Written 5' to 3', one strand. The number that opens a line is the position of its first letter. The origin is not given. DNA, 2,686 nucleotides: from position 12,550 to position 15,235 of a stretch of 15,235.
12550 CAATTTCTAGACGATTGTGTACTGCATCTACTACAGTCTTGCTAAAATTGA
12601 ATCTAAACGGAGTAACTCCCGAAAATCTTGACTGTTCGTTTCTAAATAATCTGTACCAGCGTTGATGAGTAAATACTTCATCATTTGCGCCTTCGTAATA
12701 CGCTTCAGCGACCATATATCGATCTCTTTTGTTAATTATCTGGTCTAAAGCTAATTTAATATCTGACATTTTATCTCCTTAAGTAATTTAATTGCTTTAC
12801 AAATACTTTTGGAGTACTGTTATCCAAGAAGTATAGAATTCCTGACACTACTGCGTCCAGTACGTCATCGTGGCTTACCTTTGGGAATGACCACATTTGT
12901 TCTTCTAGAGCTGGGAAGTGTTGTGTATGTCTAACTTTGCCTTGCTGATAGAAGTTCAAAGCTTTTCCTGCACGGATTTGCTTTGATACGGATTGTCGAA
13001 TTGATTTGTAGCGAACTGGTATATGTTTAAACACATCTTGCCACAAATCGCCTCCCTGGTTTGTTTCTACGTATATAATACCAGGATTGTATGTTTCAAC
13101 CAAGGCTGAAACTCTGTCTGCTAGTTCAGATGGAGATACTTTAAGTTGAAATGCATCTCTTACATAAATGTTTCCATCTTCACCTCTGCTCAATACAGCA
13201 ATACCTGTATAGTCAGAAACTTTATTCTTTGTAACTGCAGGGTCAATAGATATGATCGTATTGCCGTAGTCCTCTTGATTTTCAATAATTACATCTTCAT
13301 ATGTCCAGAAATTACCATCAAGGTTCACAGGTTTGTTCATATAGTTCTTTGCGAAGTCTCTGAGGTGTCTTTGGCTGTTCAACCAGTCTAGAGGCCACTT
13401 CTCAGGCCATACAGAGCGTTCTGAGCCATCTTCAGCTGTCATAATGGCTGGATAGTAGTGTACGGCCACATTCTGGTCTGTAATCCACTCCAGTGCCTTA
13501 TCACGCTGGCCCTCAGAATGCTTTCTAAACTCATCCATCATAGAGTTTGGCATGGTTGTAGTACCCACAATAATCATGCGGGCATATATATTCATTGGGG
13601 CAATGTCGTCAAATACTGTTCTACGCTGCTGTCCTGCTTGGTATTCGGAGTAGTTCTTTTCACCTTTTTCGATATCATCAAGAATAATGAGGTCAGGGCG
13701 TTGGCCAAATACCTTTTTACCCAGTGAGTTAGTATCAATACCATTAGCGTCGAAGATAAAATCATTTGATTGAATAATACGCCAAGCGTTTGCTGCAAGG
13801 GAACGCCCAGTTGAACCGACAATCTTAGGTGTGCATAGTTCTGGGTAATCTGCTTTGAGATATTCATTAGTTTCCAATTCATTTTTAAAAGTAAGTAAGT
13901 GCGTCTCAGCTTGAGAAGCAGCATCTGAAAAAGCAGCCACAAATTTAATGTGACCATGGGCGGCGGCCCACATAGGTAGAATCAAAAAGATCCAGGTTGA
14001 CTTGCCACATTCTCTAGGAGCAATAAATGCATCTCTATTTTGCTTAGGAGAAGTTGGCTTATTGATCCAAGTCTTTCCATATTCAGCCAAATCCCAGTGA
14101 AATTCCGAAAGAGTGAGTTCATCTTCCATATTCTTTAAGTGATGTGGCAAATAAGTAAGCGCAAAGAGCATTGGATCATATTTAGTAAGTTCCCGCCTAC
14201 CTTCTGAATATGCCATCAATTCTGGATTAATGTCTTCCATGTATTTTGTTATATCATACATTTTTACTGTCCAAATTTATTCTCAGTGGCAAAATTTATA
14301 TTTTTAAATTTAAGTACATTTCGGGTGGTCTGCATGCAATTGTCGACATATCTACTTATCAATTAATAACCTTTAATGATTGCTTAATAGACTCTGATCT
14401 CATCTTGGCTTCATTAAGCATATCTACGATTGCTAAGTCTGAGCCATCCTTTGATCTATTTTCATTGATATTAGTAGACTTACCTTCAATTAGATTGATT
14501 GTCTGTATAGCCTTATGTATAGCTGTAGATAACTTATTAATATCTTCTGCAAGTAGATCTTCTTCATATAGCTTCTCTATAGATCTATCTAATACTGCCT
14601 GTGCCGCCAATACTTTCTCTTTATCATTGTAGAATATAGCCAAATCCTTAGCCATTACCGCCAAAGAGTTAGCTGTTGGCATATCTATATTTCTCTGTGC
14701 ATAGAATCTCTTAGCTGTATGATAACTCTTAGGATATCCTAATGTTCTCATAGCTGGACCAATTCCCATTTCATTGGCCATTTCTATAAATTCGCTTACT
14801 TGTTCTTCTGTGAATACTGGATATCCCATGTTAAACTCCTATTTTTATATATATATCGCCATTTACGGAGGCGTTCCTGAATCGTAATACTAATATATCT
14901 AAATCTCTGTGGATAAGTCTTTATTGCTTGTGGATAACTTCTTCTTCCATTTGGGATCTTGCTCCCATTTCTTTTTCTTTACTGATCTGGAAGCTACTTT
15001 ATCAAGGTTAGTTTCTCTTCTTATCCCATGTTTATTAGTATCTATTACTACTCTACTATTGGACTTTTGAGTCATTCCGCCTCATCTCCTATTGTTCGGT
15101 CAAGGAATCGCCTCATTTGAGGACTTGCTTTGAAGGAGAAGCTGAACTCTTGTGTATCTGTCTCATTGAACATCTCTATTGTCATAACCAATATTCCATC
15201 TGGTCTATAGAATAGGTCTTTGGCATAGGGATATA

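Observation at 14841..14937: Two perfect DnaA boxes phased 21 bp apart beside an AT-only tract: candidate host-DnaA-dependent origin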

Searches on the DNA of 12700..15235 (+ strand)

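Call 12: search_dna_similar(query=window:12700-15235:+, collection=phages, mode=distant, max_rows=20)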
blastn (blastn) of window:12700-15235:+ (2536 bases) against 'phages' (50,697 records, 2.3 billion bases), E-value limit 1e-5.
Records with a match: 2; places in all: 2; records where one place covers at least 80% of the query: 0.
Best place of each record, by identity: 60-80% 2.
By first word of the organism name: Streptomyces 1; Satellite 1.
By host as written in the record: Streptomyces viridochromogenes DSM40736 1; Streptomyces mirabilis NRRL B-2400 1.
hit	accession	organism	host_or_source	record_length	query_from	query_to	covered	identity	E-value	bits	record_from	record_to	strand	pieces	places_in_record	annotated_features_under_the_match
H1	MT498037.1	Streptomyces phage Dryad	Streptomyces viridochromogenes DSM40736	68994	1200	1334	5%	70.4%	2e-7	64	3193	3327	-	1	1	9: terminase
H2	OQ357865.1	Satellite phage MiniFlayer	Streptomyces mirabilis NRRL B-2400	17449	1250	1339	4%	79.1%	2e-9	73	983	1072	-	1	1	2: terminase large subunit | right and left terminal repeats are identical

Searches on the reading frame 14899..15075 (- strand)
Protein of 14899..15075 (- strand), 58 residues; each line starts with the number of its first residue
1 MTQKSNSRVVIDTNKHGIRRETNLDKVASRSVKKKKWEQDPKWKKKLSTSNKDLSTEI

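Call 9: search_protein_families(library=phrogs, proteins=[window:14899-15075:-], max_evalue=0.01)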
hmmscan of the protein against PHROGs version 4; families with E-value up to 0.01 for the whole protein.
window:14899-15075:- (58 aa): 0 families

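Call 10: search_protein_families(library=pfam, proteins=[window:14899-15075:-], max_evalue=0.01)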
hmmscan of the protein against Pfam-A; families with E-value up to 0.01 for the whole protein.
window:14899-15075:- (58 aa): 0 families

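Call 56: search_protein_families(library=pfam, proteins=[window:14899-15075:-], max_evalue=5)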
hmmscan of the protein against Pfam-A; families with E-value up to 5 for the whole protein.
window:14899-15075:- (58 aa): 0 families
